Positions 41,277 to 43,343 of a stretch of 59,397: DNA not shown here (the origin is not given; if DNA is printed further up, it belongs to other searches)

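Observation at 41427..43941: CofD-family transferase fused to a HAD phosphatase, paired with a MobA-like nucleotidyltransferase, inside a Wzx-type glycan operon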

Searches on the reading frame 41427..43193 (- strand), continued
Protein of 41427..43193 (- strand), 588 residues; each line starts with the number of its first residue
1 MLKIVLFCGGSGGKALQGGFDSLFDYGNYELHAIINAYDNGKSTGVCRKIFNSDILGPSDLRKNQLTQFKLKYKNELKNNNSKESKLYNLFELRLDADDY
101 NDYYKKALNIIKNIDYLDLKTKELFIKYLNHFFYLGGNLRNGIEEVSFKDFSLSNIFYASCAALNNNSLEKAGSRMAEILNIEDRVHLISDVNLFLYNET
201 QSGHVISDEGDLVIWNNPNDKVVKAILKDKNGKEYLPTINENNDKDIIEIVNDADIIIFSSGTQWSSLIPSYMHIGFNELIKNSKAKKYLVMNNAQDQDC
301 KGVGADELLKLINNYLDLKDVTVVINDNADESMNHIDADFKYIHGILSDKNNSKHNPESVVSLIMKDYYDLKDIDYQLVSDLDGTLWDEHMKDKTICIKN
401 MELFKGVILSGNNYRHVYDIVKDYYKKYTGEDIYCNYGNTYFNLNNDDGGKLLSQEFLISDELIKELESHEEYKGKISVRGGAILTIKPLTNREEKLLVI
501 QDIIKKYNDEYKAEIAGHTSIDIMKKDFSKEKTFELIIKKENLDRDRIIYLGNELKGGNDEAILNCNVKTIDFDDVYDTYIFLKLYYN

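Call 47: search_protein_families(library=pfam, proteins=[L037:9980-12034:+, L037:9175-9999:+, L037:8528-9178:+, L037:7557-8531:+, L037:11985-12722:+, L021:9965-12199:+, L021:8768-9793:+, L021:12196-13134:+, L034:9983-12016:+, L034:12258-14762:+], max_evalue=0.001)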
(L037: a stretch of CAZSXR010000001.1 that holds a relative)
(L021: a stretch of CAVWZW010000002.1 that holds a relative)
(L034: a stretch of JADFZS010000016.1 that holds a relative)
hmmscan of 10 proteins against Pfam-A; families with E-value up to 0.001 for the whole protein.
L037:9980-12034:+ (684 aa): 2 families
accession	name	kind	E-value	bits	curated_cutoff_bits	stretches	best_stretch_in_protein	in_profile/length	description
PF01933.23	CofD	-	2.6e-28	99.5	30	1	10-339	1-235/290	2-phospho-L-lactate transferase CofD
PF00535.33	Glycos_transf_2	-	1.1e-25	91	23.3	1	431-581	1-155/168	Glycosyl transferase family 2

L037:9175-9999:+ (274 aa): 3 families
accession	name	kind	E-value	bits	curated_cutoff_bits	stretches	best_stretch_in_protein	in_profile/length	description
PF12804.13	NTP_transf_3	-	3e-15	57.2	27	1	25-151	1-122/160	MobA-like NTP transferase domain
PF00483.29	NTP_transferase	-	3e-10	40.5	21.2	1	25-145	2-128/245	Nucleotidyl transferase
PF01128.25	IspD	-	3.7e-07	30.6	27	1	25-78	3-57/221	2-C-methyl-D-erythritol 4-phosphate cytidylyltransferase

L037:8528-9178:+ (216 aa): 3 families
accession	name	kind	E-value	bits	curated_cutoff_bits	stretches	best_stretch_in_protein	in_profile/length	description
PF13419.12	HAD_2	-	2e-30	106.7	23.8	1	9-189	1-178/178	Haloacid dehalogenase-like hydrolase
PF00702.32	Hydrolase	-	7.1e-23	82.4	26.4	1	8-183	3-191/191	haloacid dehalogenase-like hydrolase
PF13242.12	Hydrolase_like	-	1.1e-05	25.7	22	1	145-200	3-60/75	HAD-hyrolase-like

L037:7557-8531:+ (324 aa): 5 families
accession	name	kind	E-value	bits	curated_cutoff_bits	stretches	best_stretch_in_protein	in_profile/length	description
PF13489.12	Methyltransf_23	-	3.1e-26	92.5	27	1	112-268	7-163/164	Methyltransferase domain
PF08241.18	Methyltransf_11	-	8.7e-15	55.6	21.2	1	132-222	1-95/95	Methyltransferase domain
PF13649.12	Methyltransf_25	-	3.7e-11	44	27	1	131-218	1-97/97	Methyltransferase domain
PF08242.18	Methyltransf_12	-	5.9e-10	40.2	30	1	132-220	1-98/98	Methyltransferase domain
PF13847.12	Methyltransf_31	-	3.1e-09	37.1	27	1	127-233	3-121/145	Methyltransferase domain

L037:11985-12722:+ (245 aa): 4 families
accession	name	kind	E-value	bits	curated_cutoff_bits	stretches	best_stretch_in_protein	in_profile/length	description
PF00535.33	Glycos_transf_2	-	5.7e-31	108.2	23.3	1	10-127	1-119/168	Glycosyl transferase family 2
PF13641.12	Glyco_tranf_2_3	-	1.8e-08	35.2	27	1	9-116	3-115/230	Glycosyltransferase like family 2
PF10111.15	Glyco_tranf_2_2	-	3.7e-08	33.6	27.3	1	10-110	1-105/276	Glycosyltransferase like family 2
PF13704.12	Glyco_tranf_2_4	-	0.00021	22.2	27.5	1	35-96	15-81/98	Glycosyl transferase family 2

L021:9965-12199:+ (744 aa): 5 families
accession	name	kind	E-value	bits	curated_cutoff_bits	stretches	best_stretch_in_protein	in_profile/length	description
PF01933.23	CofD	-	9.6e-42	143.6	30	1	13-377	1-278/290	2-phospho-L-lactate transferase CofD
PF00535.33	Glycos_transf_2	-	3.8e-24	85.9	23.3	1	428-586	1-166/168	Glycosyl transferase family 2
PF13641.12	Glyco_tranf_2_3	-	6.2e-11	43.2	27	1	427-626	3-213/230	Glycosyltransferase like family 2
PF13632.12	Glyco_trans_2_3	-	4.8e-09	36.8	27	1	504-682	1-190/198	Glycosyl transferase family group 2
PF10111.15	Glyco_tranf_2_2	-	5.1e-07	29.9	27.3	1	448-525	21-105/276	Glycosyltransferase like family 2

L021:8768-9793:+ (341 aa): 0 families

L021:12196-13134:+ (312 aa): 7 families
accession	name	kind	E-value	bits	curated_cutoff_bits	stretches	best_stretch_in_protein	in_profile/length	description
PF13489.12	Methyltransf_23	-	2.5e-21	76.5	27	1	95-262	8-163/164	Methyltransferase domain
PF08241.18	Methyltransf_11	-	3.6e-18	66.4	21.2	1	114-204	1-95/95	Methyltransferase domain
PF13649.12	Methyltransf_25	-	6e-14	52.9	27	1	114-200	2-97/97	Methyltransferase domain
PF08242.18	Methyltransf_12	-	6.2e-11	43.3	30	1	114-202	1-98/98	Methyltransferase domain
PF13847.12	Methyltransf_31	-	9.5e-10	38.8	27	1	112-208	6-113/145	Methyltransferase domain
PF01209.24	Ubie_methyltran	-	9.8e-06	25.5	20.1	1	112-203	50-150/233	ubiE/COQ5 methyltransferase family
PF20922.3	Anamorsin_N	-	0.00037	20.7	27.1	1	159-208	41-91/163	Anamorsin, N-terminal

L034:9983-12016:+ (677 aa): 3 families
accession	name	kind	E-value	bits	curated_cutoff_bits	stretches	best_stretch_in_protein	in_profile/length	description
PF01933.23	CofD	-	1.7e-30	106.7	30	1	9-337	1-236/290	2-phospho-L-lactate transferase CofD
PF00535.33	Glycos_transf_2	-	1.2e-21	77.8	23.3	1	430-560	1-131/168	Glycosyl transferase family 2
PF10111.15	Glyco_tranf_2_2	-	0.00082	19.4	27.3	0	455-530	24-103/276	Glycosyltransferase like family 2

L034:12258-14762:+ (834 aa): 32 families (the best 25 are shown)
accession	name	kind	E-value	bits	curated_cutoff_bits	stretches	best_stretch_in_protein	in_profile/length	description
PF00515.34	TPR_1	-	2.1e-75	246.1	27.8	8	318-350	2-34/34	Tetratricopeptide repeat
PF13414.12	TPR_11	-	2.4e-74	245.2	26.8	8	324-365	1-42/42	TPR repeat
PF07719.23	TPR_2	-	1.8e-60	196.5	27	6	353-383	3-33/34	Tetratricopeptide repeat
PF13181.12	TPR_8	-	3.2e-60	195.6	25.7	7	318-350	2-34/34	Tetratricopeptide repeat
PF13844.12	Glyco_transf_41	-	1e-56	192.8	25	2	463-611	72-222/543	Glycosyl transferase family 41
PF13431.12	TPR_17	-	2.9e-49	161.7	24.4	5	272-303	2-33/34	Tetratricopeptide repeat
PF13424.12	TPR_12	-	1e-43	147.8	30.1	4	318-378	4-72/77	Tetratricopeptide repeat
PF13432.12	TPR_16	-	9.9e-43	144.6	32.7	6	192-248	8-64/65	Tetratricopeptide repeat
PF14559.12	TPR_19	-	3.5e-37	127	25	4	330-383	4-57/68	Tetratricopeptide repeat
PF13374.12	TPR_10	-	1.5e-31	107.9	27.5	0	318-346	3-31/42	Tetratricopeptide repeat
PF13428.12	TPR_14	-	5.1e-31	104.4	23.5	0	183-222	3-42/44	Tetratricopeptide repeat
PF13176.12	TPR_7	-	4.9e-26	89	27.9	0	319-352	1-34/36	Tetratricopeptide repeat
PF13174.12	TPR_6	-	2.4e-20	72.2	26.3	0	353-383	2-32/33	Tetratricopeptide repeat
PF13371.12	TPR_9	-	1.2e-18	67.4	35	1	160-218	8-66/73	Tetratricopeptide repeat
PF24575.1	TPR_Slam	-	2.2e-18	67.1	35.2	0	358-407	54-103/104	Surface lipoprotein assembly modifier, N-terminal TPR repeats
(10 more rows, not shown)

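Call 54: search_protein_families(library=pfam, proteins=[L001:11825-12835:+, L005:195-1187:+, L014:11798-13813:+, L009:11825-13702:+, L011:6058-8130:+, L008:5084-6370:+, L018:14232-16139:+, L001:13801-15369:+, L011:10636-12228:+, L016:5687-9235:+], max_evalue=0.001)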
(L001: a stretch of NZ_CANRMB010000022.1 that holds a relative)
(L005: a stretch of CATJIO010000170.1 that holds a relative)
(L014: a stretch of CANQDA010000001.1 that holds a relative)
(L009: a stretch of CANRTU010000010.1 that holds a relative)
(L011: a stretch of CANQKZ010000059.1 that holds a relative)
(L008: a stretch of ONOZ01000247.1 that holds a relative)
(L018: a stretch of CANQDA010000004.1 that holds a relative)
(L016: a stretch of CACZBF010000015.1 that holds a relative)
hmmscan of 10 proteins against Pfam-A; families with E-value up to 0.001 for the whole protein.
L001:11825-12835:+ (336 aa): 2 families
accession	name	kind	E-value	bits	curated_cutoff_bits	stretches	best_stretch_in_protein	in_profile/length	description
PF01501.26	Glyco_transf_8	-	1.7e-26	93.8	24.3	1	11-257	1-245/253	Glycosyl transferase family 8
PF18404.7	Glyco_transf_24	-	6e-09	36.1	25.7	1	16-137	8-128/268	Glucosyltransferase 24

L005:195-1187:+ (330 aa): 2 families
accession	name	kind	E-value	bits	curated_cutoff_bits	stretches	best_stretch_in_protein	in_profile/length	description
PF01501.26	Glyco_transf_8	-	9e-29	101.2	24.3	1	2-248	1-245/253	Glycosyl transferase family 8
PF18404.7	Glyco_transf_24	-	4.2e-06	26.8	25.7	1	5-125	6-125/268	Glucosyltransferase 24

L014:11798-13813:+ (671 aa): 2 families
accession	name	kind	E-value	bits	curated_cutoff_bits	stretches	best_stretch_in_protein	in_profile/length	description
PF02901.20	PFL-like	-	1.2e-73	249.3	24.3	1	98-530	162-641/647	Pyruvate formate lyase-like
PF01228.26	Gly_radical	-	1e-11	45.7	22.2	1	561-650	15-106/106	Glycine radical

L009:11825-13702:+ (625 aa): 4 families
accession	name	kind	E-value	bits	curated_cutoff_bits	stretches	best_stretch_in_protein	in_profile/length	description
PF00733.27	Asn_synthase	-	2.4e-80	271.3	21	1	250-603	2-335/354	Asparagine synthase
PF13537.11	GATase_7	-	4.2e-41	140.3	25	1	50-170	1-121/123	Glutamine amidotransferase domain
PF13522.11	GATase_6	-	1.2e-39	135.7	27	1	39-166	8-130/130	Glutamine amidotransferase domain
PF12481.13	DUF3700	-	0.00021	21.3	27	1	115-160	124-168/228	Aluminium induced protein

L011:6058-8130:+ (690 aa): 1 family
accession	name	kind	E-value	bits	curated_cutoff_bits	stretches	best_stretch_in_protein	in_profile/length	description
PF01501.26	Glyco_transf_8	-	2.3e-23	83.5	24.3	1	17-288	2-251/253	Glycosyl transferase family 8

L008:5084-6370:+ (428 aa): 0 families

L018:14232-16139:+ (635 aa): 1 family
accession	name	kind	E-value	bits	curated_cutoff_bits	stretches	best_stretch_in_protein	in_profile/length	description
PF00702.32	Hydrolase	-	0.0008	20.3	26.4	0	5-179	4-181/191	haloacid dehalogenase-like hydrolase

L001:13801-15369:+ (522 aa): 3 families
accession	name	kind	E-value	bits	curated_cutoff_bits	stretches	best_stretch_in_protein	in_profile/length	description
PF01636.29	APH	-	1.4e-08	35.3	23.2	1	236-432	23-215/239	Phosphotransferase enzyme family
PF12804.13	NTP_transf_3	-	5.5e-08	33.6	27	1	24-126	2-98/160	MobA-like NTP transferase domain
PF00483.29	NTP_transferase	-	5.4e-06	26.6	21.2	1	24-126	3-113/245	Nucleotidyl transferase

L011:10636-12228:+ (530 aa): 1 family
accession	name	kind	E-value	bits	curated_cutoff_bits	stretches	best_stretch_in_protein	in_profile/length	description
PF00682.25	HMGL-like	-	7.8e-18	65.2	29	2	130-248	126-241/260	HMGL-like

L016:5687-9235:+ (1182 aa): 3 families
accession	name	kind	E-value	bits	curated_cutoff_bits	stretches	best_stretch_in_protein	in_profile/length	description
PF00535.33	Glycos_transf_2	-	4.1e-29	102.1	23.3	1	816-953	1-132/168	Glycosyl transferase family 2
PF10111.15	Glyco_tranf_2_2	-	4.6e-08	33.3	27.3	1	816-920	1-108/276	Glycosyltransferase like family 2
PF13641.12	Glyco_tranf_2_3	-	6.2e-07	30.1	27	1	815-1001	3-187/230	Glycosyltransferase like family 2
